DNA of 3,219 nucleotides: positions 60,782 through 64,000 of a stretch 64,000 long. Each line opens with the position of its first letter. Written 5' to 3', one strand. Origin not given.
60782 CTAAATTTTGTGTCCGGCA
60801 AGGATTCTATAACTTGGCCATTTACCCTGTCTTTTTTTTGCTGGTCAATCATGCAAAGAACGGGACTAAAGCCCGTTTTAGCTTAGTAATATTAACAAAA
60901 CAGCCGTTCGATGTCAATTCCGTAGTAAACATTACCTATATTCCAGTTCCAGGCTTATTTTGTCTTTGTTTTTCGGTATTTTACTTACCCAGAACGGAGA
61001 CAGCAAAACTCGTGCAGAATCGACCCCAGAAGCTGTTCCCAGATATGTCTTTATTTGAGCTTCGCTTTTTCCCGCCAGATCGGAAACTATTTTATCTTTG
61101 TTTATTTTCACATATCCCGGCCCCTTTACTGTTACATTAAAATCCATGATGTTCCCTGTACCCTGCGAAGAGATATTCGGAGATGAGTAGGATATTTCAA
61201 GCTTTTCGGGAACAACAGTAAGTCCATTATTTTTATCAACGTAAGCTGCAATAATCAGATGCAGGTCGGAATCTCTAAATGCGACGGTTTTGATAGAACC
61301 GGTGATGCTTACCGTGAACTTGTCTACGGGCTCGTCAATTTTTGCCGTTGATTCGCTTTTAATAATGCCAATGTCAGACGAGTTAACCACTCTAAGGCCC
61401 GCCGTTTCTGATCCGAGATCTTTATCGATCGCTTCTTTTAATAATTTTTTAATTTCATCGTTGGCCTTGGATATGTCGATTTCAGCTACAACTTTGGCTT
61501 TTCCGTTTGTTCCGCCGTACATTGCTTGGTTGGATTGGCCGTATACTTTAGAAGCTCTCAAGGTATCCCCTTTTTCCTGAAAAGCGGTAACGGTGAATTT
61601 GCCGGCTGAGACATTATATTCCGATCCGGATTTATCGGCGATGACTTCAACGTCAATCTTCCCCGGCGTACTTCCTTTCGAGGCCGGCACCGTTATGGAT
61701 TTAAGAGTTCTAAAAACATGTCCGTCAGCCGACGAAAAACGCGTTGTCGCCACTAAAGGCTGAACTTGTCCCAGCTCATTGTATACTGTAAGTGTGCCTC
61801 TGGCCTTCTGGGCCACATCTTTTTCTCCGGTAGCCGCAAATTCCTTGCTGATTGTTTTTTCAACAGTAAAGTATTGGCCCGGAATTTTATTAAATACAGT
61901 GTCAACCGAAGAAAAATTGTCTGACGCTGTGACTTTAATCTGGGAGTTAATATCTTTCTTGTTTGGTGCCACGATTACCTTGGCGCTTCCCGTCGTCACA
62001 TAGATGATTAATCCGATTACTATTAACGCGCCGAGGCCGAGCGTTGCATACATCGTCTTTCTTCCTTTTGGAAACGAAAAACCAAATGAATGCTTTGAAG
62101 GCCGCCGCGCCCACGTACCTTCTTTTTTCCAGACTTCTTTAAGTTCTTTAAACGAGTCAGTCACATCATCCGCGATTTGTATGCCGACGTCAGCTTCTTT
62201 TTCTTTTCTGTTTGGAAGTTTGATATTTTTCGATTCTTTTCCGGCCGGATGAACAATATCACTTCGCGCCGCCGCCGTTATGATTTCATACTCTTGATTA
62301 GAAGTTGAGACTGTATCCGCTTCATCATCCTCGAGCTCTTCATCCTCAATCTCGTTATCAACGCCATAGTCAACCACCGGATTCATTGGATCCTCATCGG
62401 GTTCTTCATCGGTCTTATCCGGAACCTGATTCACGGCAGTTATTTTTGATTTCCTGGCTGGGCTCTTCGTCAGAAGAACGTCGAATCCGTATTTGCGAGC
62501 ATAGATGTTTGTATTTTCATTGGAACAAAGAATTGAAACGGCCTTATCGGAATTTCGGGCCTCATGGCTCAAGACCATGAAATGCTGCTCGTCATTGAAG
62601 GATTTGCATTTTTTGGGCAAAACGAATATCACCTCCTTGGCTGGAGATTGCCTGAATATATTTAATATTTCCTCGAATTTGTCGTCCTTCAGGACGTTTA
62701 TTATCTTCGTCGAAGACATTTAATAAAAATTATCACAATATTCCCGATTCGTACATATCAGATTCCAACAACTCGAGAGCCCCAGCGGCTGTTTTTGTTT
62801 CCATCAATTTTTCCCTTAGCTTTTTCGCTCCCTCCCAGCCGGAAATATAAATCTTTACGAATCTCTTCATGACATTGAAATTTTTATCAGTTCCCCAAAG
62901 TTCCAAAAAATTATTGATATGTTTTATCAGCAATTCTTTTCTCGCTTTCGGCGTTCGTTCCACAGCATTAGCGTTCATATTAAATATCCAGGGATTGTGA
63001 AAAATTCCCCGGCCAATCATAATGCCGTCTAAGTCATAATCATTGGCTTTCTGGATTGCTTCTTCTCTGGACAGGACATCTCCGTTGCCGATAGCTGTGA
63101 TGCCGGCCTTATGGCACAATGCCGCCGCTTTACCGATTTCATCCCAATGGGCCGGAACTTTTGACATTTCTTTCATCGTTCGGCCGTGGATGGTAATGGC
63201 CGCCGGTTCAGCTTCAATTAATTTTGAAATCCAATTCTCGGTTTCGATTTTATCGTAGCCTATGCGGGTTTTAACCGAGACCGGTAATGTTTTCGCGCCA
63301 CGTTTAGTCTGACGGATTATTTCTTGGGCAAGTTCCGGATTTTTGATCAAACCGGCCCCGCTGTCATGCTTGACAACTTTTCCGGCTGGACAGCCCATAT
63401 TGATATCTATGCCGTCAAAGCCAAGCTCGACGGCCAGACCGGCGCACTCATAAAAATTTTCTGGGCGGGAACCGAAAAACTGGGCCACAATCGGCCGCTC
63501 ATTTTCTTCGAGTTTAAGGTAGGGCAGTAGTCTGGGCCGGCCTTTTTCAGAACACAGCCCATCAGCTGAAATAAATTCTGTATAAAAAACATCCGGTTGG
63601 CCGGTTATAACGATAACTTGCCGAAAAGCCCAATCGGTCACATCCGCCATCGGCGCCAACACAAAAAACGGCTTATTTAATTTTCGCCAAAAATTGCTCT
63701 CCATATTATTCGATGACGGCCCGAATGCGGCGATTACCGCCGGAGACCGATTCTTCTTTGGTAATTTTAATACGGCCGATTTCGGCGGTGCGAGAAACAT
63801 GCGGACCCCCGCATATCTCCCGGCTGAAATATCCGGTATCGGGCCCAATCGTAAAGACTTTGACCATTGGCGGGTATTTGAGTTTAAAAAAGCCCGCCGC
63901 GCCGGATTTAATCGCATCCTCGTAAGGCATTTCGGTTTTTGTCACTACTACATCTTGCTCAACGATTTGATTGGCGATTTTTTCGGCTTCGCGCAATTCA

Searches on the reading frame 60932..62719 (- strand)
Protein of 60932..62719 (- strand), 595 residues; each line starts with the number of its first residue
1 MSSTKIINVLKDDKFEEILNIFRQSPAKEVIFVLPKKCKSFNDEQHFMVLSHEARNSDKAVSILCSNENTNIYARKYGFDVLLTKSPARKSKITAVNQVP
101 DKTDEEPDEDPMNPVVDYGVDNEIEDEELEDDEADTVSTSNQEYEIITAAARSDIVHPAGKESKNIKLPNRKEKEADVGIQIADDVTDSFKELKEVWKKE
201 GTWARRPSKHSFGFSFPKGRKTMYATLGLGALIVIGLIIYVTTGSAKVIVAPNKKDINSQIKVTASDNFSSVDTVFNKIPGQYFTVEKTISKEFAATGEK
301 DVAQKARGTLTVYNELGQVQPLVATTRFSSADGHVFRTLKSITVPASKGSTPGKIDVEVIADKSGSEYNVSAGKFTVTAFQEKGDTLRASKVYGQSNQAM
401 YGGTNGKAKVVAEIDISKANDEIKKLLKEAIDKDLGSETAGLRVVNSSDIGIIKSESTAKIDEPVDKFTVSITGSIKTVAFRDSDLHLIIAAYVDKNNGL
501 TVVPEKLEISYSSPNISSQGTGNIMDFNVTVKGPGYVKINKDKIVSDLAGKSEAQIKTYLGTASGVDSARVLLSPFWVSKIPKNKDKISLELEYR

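Call 20: search_protein_families(library=pfam, proteins=[window:60932-62719:-], max_evalue=0.00001)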
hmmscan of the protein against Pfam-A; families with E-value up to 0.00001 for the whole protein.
window:60932-62719:- (595 aa): 0 families

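Call 96: find_encoding_contigs(protein=window:60932-62719:-, flank=10000, max_places=4)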
Protein window:60932-62719:- (595 aa): 19 contigs read that carry it; 4 places shown.
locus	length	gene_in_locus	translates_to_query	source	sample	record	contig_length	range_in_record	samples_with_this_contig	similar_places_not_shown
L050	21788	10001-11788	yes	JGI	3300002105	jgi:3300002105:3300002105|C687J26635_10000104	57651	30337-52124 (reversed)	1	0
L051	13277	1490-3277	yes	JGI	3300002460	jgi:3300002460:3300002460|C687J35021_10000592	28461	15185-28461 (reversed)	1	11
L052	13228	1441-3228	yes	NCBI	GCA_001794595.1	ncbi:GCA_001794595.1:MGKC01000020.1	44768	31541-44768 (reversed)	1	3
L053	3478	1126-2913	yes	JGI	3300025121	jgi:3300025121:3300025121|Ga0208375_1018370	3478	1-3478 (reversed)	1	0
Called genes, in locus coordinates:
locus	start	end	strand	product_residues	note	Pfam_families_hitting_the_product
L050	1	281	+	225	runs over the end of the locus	-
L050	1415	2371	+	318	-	PF01145:Band_7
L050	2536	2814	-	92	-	-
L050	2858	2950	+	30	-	-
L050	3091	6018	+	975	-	-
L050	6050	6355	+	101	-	-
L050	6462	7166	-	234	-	-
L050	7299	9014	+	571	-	-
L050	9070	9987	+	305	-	PF01207:Dus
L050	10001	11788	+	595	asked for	PF04865:Baseplate_J (weak)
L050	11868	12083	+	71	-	PF01176:eIF-1a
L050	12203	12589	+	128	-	PF00416:Ribosomal_S13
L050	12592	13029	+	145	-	PF00411:Ribosomal_S11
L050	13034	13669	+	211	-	PF00163:Ribosomal_S4, PF22421:SYY_C-terminal (faint), PF01479:S4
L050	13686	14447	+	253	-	PF01193:RNA_pol_L, PF01000:RNA_pol_A_bac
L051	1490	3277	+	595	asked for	PF04865:Baseplate_J (weak)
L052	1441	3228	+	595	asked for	PF04865:Baseplate_J (weak)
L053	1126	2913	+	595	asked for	PF04865:Baseplate_J (weak)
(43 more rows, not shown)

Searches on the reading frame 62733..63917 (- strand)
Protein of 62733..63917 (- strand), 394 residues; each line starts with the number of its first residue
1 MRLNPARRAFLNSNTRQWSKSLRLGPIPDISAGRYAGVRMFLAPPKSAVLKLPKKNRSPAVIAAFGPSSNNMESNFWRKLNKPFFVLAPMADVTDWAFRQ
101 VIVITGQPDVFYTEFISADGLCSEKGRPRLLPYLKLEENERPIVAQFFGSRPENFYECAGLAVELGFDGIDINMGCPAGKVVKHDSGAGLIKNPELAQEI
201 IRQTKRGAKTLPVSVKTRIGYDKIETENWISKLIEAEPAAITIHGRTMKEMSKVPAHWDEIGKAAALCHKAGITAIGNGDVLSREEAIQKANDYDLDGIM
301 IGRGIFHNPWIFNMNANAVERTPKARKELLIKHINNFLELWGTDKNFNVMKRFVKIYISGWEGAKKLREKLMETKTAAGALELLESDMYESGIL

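Call 20: search_protein_families(library=pfam, proteins=[window:62733-63917:-], max_evalue=0.00001)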
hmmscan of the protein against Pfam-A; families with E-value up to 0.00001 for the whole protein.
window:62733-63917:- (394 aa): 1 family
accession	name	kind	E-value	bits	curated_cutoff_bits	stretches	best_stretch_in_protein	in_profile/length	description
PF01207.24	Dus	-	5.2e-62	210.2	20.4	1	87-387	2-305/311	Dihydrouridine synthase (Dus)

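Call 94: find_encoding_contigs(protein=window:62733-63917:-, flank=10000, max_places=4)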
Protein window:62733-63917:- (394 aa): no gene with exactly this product is on record in the collection.
